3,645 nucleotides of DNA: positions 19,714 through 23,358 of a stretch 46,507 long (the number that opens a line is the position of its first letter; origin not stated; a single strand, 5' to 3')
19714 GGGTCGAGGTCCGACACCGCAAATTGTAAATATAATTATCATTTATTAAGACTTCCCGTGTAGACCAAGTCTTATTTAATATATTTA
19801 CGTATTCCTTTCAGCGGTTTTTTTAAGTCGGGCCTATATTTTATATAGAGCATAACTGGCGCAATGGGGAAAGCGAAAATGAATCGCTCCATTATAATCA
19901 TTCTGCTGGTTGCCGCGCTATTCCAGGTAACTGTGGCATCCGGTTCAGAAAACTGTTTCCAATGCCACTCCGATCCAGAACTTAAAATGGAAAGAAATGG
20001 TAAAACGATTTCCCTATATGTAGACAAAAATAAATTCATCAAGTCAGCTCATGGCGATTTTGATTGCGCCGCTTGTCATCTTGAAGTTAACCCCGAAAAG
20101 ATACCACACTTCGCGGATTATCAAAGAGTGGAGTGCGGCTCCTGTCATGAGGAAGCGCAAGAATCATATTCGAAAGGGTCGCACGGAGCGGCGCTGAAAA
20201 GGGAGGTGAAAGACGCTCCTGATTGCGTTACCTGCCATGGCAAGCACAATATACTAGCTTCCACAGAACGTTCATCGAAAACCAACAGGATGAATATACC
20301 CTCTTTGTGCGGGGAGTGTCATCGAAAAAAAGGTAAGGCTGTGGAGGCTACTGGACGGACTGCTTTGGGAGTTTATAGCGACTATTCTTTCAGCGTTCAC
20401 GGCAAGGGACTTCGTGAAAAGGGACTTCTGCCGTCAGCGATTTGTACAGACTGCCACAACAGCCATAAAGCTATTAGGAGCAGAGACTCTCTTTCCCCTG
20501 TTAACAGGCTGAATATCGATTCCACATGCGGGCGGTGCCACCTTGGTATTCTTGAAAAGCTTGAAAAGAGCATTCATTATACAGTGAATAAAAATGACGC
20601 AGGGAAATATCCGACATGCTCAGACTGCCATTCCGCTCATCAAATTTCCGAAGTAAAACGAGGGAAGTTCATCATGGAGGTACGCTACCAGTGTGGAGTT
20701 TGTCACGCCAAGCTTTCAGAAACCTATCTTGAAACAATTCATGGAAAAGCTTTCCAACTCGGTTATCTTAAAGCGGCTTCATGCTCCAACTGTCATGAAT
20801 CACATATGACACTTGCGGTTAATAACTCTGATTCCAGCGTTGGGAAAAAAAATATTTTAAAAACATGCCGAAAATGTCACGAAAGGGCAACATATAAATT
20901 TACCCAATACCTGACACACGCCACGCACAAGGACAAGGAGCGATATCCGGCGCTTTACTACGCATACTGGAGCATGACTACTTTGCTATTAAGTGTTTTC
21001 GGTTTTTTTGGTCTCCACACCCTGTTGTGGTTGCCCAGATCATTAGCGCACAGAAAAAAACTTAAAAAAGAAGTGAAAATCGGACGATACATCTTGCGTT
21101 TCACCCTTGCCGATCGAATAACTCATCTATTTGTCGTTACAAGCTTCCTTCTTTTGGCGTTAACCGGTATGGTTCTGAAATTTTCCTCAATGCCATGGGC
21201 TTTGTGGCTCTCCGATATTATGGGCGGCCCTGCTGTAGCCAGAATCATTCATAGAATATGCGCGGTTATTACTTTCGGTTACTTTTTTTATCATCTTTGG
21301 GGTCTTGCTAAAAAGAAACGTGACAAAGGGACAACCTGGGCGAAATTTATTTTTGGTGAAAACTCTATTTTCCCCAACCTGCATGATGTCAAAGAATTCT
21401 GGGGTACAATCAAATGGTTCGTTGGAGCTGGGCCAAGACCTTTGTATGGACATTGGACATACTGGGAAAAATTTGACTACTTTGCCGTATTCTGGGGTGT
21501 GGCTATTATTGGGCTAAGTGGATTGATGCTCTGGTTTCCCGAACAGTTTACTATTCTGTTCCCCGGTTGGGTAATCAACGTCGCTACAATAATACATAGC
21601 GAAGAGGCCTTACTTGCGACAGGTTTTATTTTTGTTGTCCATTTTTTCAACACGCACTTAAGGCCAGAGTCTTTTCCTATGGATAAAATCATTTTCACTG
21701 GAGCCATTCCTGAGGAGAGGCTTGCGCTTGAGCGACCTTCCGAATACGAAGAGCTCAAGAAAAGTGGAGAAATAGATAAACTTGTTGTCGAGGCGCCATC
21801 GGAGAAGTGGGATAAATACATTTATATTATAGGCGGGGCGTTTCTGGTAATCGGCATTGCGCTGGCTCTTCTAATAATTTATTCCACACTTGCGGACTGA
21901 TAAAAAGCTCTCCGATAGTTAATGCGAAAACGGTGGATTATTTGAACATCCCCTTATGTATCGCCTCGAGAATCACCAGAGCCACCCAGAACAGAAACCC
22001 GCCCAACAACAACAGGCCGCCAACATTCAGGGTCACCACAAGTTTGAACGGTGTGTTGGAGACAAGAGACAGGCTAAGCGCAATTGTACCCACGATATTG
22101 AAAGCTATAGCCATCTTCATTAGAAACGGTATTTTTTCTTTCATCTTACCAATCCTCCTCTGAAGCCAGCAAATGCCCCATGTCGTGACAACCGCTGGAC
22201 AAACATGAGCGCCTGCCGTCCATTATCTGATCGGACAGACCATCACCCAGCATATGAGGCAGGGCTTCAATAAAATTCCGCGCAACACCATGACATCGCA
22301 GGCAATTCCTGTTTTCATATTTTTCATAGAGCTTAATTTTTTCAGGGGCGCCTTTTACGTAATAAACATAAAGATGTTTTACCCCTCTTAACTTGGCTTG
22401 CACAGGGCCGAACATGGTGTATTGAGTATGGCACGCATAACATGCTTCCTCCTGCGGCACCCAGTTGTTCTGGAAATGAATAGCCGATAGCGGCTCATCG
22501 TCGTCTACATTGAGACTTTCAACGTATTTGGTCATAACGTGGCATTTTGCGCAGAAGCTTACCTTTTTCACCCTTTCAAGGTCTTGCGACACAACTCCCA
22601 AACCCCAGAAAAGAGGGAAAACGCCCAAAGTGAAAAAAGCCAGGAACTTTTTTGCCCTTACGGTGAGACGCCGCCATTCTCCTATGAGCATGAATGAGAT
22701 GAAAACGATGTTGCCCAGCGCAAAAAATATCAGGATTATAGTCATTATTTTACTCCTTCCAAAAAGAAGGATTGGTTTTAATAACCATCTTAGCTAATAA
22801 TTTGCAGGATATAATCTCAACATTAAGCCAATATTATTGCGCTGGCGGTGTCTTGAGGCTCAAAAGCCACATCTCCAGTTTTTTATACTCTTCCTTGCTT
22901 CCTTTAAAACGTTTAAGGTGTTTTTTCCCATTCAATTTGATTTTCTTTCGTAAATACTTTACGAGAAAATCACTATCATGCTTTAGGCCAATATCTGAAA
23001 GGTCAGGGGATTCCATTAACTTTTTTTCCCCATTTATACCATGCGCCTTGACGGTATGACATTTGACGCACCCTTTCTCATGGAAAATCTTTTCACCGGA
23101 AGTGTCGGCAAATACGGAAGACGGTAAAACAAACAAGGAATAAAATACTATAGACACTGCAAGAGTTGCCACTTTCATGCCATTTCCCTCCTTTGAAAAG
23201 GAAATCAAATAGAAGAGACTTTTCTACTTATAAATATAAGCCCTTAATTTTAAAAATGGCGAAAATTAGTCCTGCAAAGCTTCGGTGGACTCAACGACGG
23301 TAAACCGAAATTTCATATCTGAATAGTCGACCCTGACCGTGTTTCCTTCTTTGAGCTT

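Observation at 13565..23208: Uptake hydrogenase embedded in a dense multihaem / dihaem-b island: candidate H2-to-cytochrome electron conduit with a non-textbook layout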

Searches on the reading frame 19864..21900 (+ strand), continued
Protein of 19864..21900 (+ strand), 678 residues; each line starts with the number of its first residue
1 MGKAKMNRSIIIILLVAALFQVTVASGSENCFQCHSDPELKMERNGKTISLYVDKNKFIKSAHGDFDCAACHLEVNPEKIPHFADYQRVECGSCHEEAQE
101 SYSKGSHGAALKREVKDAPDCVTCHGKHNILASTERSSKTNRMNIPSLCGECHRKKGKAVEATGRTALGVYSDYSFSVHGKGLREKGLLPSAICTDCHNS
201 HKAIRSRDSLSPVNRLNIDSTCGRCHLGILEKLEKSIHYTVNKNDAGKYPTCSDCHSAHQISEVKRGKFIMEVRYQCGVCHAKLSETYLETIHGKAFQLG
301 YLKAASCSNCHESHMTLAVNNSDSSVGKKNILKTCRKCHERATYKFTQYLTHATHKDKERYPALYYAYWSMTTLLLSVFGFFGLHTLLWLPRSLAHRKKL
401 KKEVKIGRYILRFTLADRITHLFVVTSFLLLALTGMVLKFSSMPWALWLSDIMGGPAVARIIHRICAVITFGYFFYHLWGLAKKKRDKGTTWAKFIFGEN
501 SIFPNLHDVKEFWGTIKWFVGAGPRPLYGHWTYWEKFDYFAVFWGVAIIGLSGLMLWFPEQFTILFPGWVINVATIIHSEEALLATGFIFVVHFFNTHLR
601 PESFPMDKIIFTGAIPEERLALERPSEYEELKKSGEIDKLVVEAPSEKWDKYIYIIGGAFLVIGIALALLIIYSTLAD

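Call 87: search_protein_families(library=pfam, proteins=[L152:13892-14647:-, L152:14644-15438:-, L152:13251-14426:+, L152:19030-19440:+, L152:19703-20131:+, L152:20311-21081:+, L152:19840-21099:-, L152:20850-22172:+, L152:21228-22208:-], max_evalue=0.0001)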
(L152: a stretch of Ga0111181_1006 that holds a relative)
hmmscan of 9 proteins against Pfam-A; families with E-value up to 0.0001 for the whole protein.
L152:13892-14647:- (251 aa): 0 families

L152:14644-15438:- (264 aa): 0 families

L152:13251-14426:+ (391 aa): 1 family
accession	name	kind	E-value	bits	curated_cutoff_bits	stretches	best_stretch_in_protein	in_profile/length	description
PF01924.21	HypD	-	1.4e-128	429.4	25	1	34-386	3-351/351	Hydrogenase formation hypA family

L152:19030-19440:+ (136 aa): 0 families

L152:19703-20131:+ (142 aa): 0 families

L152:20311-21081:+ (256 aa): 0 families

L152:19840-21099:- (419 aa): 3 families
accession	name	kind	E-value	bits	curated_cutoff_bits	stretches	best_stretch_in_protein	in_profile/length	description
PF00034.26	Cytochrom_C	-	2e-31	109.6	21.3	3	62-141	3-89/90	Cytochrome c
PF13442.11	Cytochrome_CBB3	-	1.2e-19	70.8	27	0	343-412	8-68/68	Cytochrome C oxidase, cbb3-type, subunit III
PF02433.20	FixO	-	1.7e-05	24.9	29.6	0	249-264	52-67/219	Cytochrome C oxidase, mono-heme subunit/FixO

L152:20850-22172:+ (440 aa): 0 families

L152:21228-22208:- (326 aa): 4 families
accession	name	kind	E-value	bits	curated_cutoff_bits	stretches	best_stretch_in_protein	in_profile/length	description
PF14522.11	Cytochrome_C7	-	2.2e-08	34.3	24.8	0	53-132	3-66/67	Cytochrome c7 and related cytochrome c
PF09699.15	Paired_CXXCH_1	-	3.1e-06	27.2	20.6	0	275-317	6-36/41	Doubled CXXCH motif (Paired_CXXCH_1)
PF14537.11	Cytochrom_c3_2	-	3.6e-06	27.8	25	0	58-132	2-64/79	Cytochrome c3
PF02085.21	Cytochrom_CIII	-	1.4e-05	25.8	22.9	0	48-133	18-83/101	Class III cytochrome C family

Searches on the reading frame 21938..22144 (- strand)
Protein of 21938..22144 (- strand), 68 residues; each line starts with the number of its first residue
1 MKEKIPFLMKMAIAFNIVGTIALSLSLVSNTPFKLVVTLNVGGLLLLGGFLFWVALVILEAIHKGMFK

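Call 65: search_protein_families(library=pfam, proteins=[window:21938-22144:-], max_evalue=0.001)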
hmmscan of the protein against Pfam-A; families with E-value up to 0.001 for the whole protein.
window:21938-22144:- (68 aa): 0 families

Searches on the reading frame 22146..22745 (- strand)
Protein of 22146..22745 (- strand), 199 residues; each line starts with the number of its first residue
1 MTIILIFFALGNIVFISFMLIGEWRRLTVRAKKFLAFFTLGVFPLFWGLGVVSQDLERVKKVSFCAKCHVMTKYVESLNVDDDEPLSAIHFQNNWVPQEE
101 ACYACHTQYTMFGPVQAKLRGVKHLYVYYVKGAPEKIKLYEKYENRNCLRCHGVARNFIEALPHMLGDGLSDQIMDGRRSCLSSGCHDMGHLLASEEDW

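Call 4: search_protein_families(library=pfam, proteins=[window:22146-22745:-], max_evalue=0.01)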
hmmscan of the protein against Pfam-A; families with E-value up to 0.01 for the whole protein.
window:22146-22745:- (199 aa): 5 families
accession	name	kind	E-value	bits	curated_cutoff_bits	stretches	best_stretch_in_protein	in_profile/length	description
PF03264.19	Cytochrom_NNT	-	2.2e-08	34.5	24.1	1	33-146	7-108/174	NapC/NirT cytochrome c family, N-terminal region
PF22113.1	Mtrc-MtrF_II-IV_dom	-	7.1e-08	32.6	30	1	58-157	77-168/176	Outer membrane cytochrome MtrC/MtrF-like, domains II/IV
PF14522.11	Cytochrome_C7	-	2.4e-05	24.5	24.8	1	60-152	10-66/67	Cytochrome c7 and related cytochrome c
PF14537.11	Cytochrom_c3_2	-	0.0017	19.2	25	0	61-110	25-68/79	Cytochrome c3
PF09699.15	Paired_CXXCH_1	-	0.0081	16.3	20.6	0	98-108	28-38/41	Doubled CXXCH motif (Paired_CXXCH_1)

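Call 20: search_protein_families(library=ncbifam, proteins=[window:22146-22745:-], max_evalue=0.001)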
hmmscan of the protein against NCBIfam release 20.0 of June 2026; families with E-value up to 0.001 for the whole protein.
window:22146-22745:- (199 aa): 6 families
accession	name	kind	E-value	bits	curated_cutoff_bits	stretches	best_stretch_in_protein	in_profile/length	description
TIGR03153.1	cytochr_NrfH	equivalog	3.9e-11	43.2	134.2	1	56-182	22-130/138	cytochrome c nitrite reductase small subunit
NF011606.0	PRK15032.1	equivalog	4.4e-05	22.8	455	1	50-146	33-118/390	pentaheme c-type cytochrome TorC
TIGR03507.1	decahem_SO1788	subfamily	4.4e-05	22.1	209.3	1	61-153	242-303/672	OmcA/MtrC family decaheme c-type cytochrome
TIGR02162.1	torC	equivalog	0.00016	21.1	478.2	1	54-145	36-116/387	pentaheme c-type cytochrome TorC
NF007906.0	PRK10617.1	equivalog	0.00023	21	349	1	38-128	34-113/200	cytochrome c-type protein NapC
TIGR02161.1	napC_nirT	subfamily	0.00043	20.2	310.6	0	45-144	30-116/185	periplasmic nitrate (or nitrite) reductase c-type cytochrome, NapC/NirT family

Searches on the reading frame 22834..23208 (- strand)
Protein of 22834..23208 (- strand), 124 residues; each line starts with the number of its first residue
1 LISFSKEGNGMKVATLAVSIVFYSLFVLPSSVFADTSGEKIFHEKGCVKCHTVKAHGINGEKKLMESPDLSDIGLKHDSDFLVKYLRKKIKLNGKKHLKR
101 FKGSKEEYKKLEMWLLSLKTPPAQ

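Call 4: search_protein_families(library=pfam, proteins=[window:22834-23208:-], max_evalue=0.01)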
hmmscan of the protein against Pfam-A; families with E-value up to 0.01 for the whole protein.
window:22834-23208:- (124 aa): 2 families
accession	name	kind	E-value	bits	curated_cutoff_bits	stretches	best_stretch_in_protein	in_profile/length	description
PF00034.26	Cytochrom_C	-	3.1e-06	28.9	21.3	1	38-97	4-57/90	Cytochrome c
PF13442.11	Cytochrome_CBB3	-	0.0018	19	27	1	36-111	4-64/68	Cytochrome C oxidase, cbb3-type, subunit III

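Call 20: search_protein_families(library=ncbifam, proteins=[window:22834-23208:-], max_evalue=0.001)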
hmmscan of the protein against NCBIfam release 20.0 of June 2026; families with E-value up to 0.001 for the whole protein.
window:22834-23208:- (124 aa): 2 families
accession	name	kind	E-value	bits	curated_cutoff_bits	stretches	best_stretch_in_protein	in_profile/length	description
NF045930.1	Cytc6PetJCyano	equivalog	0.00026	20.9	135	1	15-103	7-88/110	cytochrome c6 PetJ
NF045774.1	cytochro_C551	exception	0.00086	19.2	118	0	35-117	39-108/110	cytochrome c551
